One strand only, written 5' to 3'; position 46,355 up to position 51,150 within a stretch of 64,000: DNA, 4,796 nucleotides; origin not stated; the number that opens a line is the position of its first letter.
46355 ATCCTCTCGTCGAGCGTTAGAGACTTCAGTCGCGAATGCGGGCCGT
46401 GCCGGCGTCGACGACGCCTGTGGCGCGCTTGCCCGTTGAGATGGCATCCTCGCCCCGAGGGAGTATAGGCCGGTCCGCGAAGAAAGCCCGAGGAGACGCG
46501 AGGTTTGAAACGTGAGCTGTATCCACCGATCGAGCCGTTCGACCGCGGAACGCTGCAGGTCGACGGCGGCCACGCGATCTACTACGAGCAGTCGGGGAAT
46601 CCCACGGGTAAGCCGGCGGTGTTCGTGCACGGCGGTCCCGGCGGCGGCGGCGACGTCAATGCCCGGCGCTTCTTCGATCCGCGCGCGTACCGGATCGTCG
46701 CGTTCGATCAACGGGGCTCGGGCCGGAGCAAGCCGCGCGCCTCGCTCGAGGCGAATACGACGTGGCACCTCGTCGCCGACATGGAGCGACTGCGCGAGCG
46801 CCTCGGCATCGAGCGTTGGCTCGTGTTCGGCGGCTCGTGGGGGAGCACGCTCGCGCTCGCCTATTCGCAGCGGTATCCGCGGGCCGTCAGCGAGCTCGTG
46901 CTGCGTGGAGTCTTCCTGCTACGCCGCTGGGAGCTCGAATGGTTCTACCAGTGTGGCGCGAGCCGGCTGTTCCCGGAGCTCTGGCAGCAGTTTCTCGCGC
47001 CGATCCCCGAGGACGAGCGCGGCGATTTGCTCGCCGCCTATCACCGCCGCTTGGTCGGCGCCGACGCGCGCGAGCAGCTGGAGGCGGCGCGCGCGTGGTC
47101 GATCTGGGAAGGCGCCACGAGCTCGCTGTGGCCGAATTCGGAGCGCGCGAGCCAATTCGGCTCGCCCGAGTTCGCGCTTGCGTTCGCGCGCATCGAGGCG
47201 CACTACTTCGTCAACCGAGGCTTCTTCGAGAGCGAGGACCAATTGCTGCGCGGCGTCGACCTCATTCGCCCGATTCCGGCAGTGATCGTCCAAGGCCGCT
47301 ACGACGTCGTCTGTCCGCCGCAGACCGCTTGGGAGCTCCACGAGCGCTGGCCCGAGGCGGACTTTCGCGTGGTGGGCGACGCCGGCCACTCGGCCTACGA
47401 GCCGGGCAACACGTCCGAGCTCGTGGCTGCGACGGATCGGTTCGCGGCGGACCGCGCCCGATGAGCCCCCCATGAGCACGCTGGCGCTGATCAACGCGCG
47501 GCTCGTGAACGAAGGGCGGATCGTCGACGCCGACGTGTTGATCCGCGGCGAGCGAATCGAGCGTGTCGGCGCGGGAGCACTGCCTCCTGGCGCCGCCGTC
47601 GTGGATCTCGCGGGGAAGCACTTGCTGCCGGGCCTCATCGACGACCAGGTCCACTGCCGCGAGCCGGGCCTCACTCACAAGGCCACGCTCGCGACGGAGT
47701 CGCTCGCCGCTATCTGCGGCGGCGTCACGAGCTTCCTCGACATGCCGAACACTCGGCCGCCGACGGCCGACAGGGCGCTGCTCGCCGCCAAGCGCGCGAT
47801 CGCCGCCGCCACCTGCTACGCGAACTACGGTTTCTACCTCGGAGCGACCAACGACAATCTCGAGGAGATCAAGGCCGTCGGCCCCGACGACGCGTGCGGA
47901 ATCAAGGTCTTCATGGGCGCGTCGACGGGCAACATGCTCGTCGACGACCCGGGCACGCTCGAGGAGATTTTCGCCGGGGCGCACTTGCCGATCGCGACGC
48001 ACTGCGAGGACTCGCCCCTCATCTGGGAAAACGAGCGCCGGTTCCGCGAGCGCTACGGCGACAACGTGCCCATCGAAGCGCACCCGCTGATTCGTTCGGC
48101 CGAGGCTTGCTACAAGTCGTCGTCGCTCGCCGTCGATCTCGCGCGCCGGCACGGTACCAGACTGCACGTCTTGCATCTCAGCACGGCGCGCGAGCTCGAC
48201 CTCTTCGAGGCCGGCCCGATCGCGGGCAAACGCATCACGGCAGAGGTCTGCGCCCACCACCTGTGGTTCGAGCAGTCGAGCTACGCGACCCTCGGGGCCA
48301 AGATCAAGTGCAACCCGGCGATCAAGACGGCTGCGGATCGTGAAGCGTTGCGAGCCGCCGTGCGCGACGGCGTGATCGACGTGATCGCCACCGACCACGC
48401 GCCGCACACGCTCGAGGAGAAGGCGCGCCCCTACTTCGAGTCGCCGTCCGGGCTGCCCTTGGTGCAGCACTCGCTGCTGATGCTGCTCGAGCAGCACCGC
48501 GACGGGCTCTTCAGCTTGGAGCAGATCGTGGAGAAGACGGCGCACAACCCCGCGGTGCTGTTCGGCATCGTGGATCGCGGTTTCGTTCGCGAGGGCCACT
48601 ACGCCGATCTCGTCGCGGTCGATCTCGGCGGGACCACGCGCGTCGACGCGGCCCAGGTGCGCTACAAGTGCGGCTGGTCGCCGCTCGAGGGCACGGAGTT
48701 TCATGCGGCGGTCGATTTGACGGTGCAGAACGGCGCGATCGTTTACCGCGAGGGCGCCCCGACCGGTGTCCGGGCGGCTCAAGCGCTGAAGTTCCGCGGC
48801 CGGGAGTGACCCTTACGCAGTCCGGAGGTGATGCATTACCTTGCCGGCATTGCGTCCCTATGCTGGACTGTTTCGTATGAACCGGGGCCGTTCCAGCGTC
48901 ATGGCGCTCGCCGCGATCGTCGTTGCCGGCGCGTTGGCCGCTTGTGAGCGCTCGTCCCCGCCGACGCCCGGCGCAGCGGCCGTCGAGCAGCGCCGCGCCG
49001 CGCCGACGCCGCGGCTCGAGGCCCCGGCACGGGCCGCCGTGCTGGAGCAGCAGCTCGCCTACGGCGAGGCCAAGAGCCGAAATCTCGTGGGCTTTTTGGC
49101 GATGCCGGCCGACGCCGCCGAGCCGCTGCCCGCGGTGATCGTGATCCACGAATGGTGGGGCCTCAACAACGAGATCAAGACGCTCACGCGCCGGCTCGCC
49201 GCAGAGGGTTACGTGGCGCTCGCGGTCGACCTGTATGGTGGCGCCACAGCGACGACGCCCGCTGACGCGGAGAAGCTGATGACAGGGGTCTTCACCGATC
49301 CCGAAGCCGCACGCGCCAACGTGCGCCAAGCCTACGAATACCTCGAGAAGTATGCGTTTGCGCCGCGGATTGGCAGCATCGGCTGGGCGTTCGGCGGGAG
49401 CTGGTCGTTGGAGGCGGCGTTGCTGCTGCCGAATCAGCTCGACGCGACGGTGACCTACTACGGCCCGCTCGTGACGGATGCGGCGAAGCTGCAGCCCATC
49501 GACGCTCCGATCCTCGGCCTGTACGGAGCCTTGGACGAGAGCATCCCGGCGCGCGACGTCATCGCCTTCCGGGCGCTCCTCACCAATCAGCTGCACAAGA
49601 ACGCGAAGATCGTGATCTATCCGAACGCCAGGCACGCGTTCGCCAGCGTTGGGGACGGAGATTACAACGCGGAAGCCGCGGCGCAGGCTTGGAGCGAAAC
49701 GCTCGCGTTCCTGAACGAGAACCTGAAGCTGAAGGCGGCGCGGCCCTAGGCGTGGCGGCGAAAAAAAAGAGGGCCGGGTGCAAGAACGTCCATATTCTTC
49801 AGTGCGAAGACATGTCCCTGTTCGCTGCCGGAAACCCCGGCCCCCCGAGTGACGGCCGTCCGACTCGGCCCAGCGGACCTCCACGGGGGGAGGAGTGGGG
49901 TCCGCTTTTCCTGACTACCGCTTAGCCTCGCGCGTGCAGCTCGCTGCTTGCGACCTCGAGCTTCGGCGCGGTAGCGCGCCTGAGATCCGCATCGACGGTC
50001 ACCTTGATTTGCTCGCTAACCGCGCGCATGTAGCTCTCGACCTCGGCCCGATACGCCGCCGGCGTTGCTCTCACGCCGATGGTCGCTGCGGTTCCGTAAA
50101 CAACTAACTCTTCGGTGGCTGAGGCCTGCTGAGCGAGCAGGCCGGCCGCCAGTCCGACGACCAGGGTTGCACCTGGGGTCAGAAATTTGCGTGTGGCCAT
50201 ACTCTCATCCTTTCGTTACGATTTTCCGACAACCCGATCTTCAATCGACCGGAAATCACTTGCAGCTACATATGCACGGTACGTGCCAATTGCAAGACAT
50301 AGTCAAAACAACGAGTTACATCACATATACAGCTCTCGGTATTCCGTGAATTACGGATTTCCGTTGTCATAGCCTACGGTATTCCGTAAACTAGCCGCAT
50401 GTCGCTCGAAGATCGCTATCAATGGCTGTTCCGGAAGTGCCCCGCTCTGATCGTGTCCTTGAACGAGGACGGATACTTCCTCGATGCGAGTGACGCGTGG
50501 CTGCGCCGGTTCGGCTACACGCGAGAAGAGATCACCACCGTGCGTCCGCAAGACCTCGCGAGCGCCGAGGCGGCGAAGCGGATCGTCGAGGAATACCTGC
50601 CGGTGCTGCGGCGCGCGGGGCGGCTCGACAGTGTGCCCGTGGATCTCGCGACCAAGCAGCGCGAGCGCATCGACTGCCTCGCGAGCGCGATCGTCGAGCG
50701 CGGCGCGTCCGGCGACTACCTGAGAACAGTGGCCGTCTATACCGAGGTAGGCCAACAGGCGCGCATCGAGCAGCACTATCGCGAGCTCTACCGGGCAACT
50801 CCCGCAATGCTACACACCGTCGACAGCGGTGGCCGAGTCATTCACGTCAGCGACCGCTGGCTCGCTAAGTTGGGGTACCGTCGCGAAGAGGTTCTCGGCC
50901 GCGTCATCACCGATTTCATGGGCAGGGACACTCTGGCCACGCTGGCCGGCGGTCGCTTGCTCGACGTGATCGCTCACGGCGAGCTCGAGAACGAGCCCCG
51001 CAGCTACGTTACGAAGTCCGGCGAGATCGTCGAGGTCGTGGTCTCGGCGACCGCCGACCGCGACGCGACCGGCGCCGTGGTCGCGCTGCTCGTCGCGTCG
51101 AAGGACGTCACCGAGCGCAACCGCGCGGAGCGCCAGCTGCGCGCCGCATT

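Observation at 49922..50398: Sigma-54 promoter plus three ACGG-N4-CCGT sites driving a 92-aa secreted protein, divergent from a PAS-PAS enhancer-binding protein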

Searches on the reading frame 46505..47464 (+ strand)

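Call 3: search_protein_families(library=pfam, proteins=[window:46505-47464:+], max_evalue=0.01)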
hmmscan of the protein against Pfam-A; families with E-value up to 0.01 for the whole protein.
window:46505-47464:+ (319 aa): 3 families
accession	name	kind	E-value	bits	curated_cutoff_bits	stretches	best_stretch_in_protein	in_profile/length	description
PF00561.26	Abhydrolase_1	-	5.3e-34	118.4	25.8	1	39-299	4-242/245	alpha/beta hydrolase fold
PF12146.15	Hydrolase_4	-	2.8e-13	50.2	27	1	60-162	30-136/239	Serine aminopeptidase, S33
PF08386.16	Abhydrolase_4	-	0.00045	20.7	21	1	256-303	34-81/103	TAP-like protein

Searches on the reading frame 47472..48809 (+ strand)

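Call 3: search_protein_families(library=pfam, proteins=[window:47472-48809:+], max_evalue=0.01)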
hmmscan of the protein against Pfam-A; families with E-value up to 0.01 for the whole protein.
window:47472-48809:+ (445 aa): 2 families
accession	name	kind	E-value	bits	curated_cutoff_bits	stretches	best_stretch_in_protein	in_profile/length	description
PF01979.26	Amidohydro_1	-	2.8e-20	73.3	25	1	51-424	2-345/345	Amidohydrolase family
PF07969.17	Amidohydro_3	-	4.9e-08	33.3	29.7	1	344-425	404-472/472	Amidohydrolase family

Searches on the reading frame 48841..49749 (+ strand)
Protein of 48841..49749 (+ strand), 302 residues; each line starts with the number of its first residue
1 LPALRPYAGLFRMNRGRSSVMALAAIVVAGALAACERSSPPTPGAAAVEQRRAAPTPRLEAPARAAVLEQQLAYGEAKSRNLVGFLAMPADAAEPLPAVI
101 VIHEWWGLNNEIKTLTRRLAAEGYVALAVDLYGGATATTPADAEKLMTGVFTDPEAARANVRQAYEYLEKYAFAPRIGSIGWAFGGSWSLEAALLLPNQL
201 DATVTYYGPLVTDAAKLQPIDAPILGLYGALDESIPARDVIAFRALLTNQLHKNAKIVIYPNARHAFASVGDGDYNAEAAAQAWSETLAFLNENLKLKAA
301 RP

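Call 3: search_protein_families(library=pfam, proteins=[window:48841-49749:+], max_evalue=0.01)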
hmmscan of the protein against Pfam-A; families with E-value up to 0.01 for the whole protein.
window:48841-49749:+ (302 aa): 6 families
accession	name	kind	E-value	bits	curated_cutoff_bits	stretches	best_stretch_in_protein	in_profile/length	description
PF01738.24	DLH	-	4.4e-46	157.6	21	1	84-293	3-215/217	Dienelactone hydrolase family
PF00326.27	Peptidase_S9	-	2.1e-05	24.5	22.6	1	212-284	136-205/213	Prolyl oligopeptidase family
PF12740.14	PETase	-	0.00019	21.4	28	1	84-272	42-218/263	PET hydrolase-like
PF08840.17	BAAT_C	-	0.00046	20.8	20.9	0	164-224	9-70/210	BAAT / Acyl-CoA thioester hydrolase C terminal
PF12146.15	Hydrolase_4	-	0.00047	20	27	0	96-215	4-115/239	Serine aminopeptidase, S33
PF02230.22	Abhydrolase_2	-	0.0019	18.6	23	1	176-267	106-201/217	Phospholipase/Carboxylesterase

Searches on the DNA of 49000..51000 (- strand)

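Call 8: search_rna_families(source=window, start=49000, end=51000, threshold=evalue, max_evalue=1)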
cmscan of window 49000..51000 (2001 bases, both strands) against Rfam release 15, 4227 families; matches with E-value up to 1: 1.
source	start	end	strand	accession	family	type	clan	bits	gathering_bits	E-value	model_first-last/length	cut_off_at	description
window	50351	50389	-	RF04006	mir-9338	Gene; miRNA;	-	20.7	98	0.24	15-53/67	no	mir-9338 microRNA precursor family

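Call 46: search_rna_families(source=window, start=49730, end=49930, threshold=evalue, max_evalue=10, show_alignments=2)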
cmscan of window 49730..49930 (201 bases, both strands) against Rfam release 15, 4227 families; matches with E-value up to 10: 5.
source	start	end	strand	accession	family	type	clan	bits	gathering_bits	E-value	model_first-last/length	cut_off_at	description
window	49811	49908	-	RF00094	HDV_ribozyme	Gene; ribozyme;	-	14.3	50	7.2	1-89/89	no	Hepatitis delta virus ribozyme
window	49764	49878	-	RF02233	sX14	Gene; sRNA;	-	12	80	4.7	1-92/92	no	Xanthomonas sRNA sX14/Xoo3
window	49759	49776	+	RF01100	PK-BYV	Cis-reg;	-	11.7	50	5.8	1-40/40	no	3'-terminal pseudoknot in BYV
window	49872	49906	-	RF02344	ar14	Gene; sRNA;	-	11.4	58.8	4.3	46-78/123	no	Alphaproteobacterial ar14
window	49730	49785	+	RF03108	Methylosinus-1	Gene; sRNA;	-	7.9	145.1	8.2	150-214/214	5'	Methylosinus-1 RNA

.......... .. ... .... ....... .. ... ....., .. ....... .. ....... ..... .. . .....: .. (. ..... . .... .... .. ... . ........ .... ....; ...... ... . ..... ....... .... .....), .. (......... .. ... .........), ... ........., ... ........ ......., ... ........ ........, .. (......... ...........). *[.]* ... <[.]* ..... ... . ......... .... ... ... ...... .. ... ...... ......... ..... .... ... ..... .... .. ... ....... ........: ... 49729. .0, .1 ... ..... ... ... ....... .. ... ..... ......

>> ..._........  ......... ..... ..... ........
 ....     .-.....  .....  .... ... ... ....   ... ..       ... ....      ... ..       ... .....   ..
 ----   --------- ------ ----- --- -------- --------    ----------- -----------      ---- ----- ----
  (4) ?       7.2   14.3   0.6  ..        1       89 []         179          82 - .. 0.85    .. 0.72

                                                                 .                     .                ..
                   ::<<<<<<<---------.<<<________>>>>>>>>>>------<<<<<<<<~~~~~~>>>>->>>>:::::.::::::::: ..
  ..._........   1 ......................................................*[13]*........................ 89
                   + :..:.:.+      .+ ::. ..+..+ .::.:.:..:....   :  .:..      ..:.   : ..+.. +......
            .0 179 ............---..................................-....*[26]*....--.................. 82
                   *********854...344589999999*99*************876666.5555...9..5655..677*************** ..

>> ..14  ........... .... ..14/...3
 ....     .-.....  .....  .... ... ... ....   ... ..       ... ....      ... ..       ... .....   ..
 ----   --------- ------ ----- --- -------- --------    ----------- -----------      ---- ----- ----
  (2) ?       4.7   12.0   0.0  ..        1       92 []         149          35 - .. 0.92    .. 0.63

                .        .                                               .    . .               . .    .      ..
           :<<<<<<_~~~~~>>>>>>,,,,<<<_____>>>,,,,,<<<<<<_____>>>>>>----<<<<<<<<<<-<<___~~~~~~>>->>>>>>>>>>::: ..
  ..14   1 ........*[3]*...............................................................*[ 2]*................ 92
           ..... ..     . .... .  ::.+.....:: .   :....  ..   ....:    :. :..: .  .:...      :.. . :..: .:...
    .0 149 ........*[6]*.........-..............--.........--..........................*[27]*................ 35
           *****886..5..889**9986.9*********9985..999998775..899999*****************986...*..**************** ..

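Call 52: build_rna_model(alignment_id=A3, structure=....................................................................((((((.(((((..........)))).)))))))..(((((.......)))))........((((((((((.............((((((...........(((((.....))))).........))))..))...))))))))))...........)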
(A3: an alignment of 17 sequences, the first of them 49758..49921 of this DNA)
Model R1 built from alignment A3 (17 sequences, 225 columns); structure: as given.
model positions 160; base pairs 37; branch points 2; effective number of sequences 1.97; information 0.59 bits per position. Calibrated on 0.2 Mb of random sequence (short: E-values are rough).
structure used (alignment columns):
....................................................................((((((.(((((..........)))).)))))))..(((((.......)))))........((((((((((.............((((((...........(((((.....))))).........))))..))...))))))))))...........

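Call 53: search_with_rna_model(model_id=R1, sources=[window, L001, L004, L005, L006, L008, L009, L010, L011, L012, L013, L014, L015, L016, L017, L018, L019, L020, L021], max_evalue=1, make_alignment=true)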
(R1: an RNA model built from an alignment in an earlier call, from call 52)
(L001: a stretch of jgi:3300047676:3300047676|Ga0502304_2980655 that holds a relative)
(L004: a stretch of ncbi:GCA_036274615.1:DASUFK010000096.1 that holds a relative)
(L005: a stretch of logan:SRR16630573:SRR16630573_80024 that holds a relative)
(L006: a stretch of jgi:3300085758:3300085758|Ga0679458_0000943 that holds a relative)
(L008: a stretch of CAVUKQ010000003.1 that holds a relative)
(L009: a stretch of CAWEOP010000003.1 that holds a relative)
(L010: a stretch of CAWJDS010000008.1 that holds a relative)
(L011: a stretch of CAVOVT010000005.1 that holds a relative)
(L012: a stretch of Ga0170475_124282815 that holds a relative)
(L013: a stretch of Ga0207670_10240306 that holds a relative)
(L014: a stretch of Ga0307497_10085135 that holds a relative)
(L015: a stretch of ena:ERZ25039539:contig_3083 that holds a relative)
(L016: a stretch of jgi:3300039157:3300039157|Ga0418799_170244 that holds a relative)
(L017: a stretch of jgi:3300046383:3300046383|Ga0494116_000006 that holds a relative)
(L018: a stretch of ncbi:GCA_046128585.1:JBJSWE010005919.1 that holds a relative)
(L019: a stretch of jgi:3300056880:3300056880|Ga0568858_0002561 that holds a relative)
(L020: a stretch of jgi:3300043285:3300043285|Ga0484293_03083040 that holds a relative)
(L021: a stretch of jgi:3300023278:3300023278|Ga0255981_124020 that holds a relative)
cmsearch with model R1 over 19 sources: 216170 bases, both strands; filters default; matches with E-value up to 1: 20.
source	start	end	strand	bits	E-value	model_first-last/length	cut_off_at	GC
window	49761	49921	-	182.4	2.7e-53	1-160/160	no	0.63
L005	1678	1838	+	181.1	6.9e-53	1-160/160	no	0.63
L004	6271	6431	+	179.5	2.1e-52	1-160/160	no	0.63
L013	415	576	+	177.8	7e-52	1-160/160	no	0.63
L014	679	838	+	174.7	5.9e-51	1-160/160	no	0.64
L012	1542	1703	+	173.5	1.4e-50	1-160/160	no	0.63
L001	6288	6448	+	166.2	2.3e-48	1-160/160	no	0.65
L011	6262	6418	+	166.1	2.4e-48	1-160/160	no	0.62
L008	6263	6418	+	165.3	4.1e-48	1-160/160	no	0.62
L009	6263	6418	+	163.9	1.1e-47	1-160/160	no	0.63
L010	6243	6399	+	160.8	1e-46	1-160/160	no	0.62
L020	3353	3505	+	140.1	1.9e-40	1-160/160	no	0.61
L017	5271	5423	+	139.1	3.6e-40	1-160/160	no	0.62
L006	2489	2651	+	132.2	4.5e-38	1-160/160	no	0.61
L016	5274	5427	+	118.9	5e-34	1-160/160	no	0.61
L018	5271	5389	+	98.3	8.5e-28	1-160/160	no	0.66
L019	5277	5440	+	94.1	1.7e-26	1-160/160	no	0.61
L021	1249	1402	+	66.4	4.2e-18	1-160/160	no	0.62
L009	6337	6410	-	15.3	0.013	76-152/160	no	0.59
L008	6337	6412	-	14.4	0.024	74-152/160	no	0.59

Alignment A4: 20 matches aligned to the model, 185 columns, each read 5' to 3' on its own strand. Consensus structure (alignment columns), stored with it:
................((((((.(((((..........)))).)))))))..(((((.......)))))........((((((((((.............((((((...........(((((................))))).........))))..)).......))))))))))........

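Call 54: search_with_rna_model(model_id=R1, sources=[window, L001, L004, L006, L008, L009, L010, L011, L012, L013, L014, L016, L017, L018, L019, L020, L021], max_evalue=0.00001, make_alignment=true, show_alignments=0)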
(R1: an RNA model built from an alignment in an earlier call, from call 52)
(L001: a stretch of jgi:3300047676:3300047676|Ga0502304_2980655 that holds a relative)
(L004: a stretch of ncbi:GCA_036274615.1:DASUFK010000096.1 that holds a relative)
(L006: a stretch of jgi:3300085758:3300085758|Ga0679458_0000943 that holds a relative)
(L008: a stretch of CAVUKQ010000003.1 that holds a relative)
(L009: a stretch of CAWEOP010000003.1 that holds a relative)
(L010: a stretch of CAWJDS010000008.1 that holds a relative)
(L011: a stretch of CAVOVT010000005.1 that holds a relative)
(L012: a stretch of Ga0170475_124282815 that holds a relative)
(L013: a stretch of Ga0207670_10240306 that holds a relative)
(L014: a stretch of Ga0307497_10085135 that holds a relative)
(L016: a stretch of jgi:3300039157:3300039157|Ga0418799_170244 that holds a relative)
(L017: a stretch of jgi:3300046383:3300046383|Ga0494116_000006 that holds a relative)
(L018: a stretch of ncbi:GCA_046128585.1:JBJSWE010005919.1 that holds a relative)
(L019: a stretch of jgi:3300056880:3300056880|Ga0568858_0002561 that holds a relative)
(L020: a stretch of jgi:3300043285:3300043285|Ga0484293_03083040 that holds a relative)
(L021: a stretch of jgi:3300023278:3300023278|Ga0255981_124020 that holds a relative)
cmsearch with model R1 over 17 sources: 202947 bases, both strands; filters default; matches with E-value up to 0.00001: 17.
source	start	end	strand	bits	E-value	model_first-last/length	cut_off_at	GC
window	49761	49921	-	182.4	2.5e-53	1-160/160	no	0.63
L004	6271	6431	+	179.5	2e-52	1-160/160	no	0.63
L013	415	576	+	177.8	6.6e-52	1-160/160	no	0.63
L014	679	838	+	174.7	5.5e-51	1-160/160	no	0.64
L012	1542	1703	+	173.5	1.3e-50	1-160/160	no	0.63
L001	6288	6448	+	166.2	2.2e-48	1-160/160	no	0.65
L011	6262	6418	+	166.1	2.2e-48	1-160/160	no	0.62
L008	6263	6418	+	165.3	3.8e-48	1-160/160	no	0.62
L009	6263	6418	+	163.9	1e-47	1-160/160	no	0.63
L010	6243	6399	+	160.8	9.4e-47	1-160/160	no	0.62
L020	3353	3505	+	140.1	1.8e-40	1-160/160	no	0.61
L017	5271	5423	+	139.1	3.4e-40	1-160/160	no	0.62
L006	2489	2651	+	132.2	4.2e-38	1-160/160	no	0.61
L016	5274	5427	+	118.9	4.6e-34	1-160/160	no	0.61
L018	5271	5389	+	98.3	7.9e-28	1-160/160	no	0.66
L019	5277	5440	+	94.1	1.6e-26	1-160/160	no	0.61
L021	1249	1402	+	66.4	3.9e-18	1-160/160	no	0.62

Alignment A5: 17 matches aligned to the model, 181 columns, each read 5' to 3' on its own strand. Consensus structure (alignment columns), stored with it:
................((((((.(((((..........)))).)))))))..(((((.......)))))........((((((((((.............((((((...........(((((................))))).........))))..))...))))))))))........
